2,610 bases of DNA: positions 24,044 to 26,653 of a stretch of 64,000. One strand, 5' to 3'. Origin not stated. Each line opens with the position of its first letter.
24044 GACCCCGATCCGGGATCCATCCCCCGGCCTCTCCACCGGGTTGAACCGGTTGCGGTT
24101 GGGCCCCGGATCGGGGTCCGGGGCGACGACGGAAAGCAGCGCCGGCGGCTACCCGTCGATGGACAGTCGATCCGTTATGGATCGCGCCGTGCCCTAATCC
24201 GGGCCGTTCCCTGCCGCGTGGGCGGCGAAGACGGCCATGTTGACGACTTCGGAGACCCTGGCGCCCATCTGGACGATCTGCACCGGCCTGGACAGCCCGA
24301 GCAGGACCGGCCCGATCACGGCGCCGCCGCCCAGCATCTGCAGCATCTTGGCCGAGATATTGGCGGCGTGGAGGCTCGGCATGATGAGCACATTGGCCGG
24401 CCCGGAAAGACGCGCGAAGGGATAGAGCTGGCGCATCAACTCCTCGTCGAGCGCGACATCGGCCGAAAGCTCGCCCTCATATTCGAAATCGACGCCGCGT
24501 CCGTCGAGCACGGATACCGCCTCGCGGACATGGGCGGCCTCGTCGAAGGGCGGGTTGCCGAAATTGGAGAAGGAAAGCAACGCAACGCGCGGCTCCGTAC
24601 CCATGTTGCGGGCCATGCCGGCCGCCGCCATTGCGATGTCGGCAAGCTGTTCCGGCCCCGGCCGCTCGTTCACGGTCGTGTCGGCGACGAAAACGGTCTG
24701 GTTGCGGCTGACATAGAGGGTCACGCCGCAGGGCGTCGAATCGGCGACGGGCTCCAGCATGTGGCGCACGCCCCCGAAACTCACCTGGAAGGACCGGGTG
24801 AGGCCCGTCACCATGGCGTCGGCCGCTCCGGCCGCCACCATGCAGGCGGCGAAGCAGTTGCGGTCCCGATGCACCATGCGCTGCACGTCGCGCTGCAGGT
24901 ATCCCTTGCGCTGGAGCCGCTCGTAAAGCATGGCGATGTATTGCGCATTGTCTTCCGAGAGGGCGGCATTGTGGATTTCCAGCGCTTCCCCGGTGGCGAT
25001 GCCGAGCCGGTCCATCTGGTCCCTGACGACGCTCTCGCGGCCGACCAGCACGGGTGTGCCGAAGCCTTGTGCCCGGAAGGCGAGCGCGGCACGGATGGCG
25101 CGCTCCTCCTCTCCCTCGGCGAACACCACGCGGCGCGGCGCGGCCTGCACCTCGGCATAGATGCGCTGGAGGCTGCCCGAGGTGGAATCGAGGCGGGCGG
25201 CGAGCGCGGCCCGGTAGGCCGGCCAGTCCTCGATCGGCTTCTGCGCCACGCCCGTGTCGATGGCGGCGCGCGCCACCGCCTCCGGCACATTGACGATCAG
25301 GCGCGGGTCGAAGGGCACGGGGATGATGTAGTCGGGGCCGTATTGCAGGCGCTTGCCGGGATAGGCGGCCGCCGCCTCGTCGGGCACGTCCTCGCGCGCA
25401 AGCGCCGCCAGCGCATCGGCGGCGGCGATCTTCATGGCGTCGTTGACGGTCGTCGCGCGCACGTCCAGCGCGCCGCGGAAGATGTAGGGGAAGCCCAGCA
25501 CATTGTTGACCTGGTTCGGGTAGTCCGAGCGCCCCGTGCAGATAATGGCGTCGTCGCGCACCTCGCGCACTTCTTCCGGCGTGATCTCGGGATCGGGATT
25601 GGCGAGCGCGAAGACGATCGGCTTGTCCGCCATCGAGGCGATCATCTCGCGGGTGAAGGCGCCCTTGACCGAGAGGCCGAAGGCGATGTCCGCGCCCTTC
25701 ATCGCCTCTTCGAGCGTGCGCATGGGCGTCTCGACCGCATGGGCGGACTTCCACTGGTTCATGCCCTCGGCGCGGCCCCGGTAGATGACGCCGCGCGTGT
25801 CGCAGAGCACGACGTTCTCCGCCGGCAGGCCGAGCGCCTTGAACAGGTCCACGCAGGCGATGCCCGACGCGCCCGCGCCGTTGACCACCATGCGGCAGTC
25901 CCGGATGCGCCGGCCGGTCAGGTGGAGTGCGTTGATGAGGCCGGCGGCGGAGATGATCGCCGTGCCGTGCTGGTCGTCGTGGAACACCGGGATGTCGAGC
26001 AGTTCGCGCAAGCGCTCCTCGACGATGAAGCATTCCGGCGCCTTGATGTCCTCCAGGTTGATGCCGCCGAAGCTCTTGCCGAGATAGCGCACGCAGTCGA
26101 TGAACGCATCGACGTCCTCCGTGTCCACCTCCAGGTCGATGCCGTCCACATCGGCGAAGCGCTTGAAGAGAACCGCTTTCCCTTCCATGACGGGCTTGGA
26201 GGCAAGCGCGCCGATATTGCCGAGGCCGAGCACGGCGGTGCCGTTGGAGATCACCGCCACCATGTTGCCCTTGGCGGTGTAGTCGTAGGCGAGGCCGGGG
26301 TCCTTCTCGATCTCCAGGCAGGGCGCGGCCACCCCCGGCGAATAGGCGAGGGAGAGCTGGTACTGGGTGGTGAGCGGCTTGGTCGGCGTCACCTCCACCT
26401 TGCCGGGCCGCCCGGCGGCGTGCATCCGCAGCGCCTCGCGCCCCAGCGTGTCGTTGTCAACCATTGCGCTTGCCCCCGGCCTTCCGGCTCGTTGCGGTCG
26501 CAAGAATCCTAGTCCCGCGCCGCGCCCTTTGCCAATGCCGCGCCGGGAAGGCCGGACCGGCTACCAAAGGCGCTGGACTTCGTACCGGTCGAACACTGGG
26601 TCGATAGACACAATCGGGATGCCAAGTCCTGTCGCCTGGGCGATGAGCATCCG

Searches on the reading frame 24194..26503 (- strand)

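Call 21: search_protein_families(library=pfam, proteins=[window:24194-26503:-])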
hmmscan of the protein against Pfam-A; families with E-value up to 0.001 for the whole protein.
window:24194-26503:- (769 aa): 3 families
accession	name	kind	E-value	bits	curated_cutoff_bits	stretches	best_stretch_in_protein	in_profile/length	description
PF01515.24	PTA_PTB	-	1.8e-83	281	24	1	446-761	4-319/319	Phosphate acetyl/butaryl transferase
PF00390.24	malic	-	1.5e-27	97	23.1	1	34-166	2-182/182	Malic enzyme, N-terminal domain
PF03949.21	Malic_M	-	3.2e-21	76.3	23.5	1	180-377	3-233/258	Malic enzyme, NAD binding domain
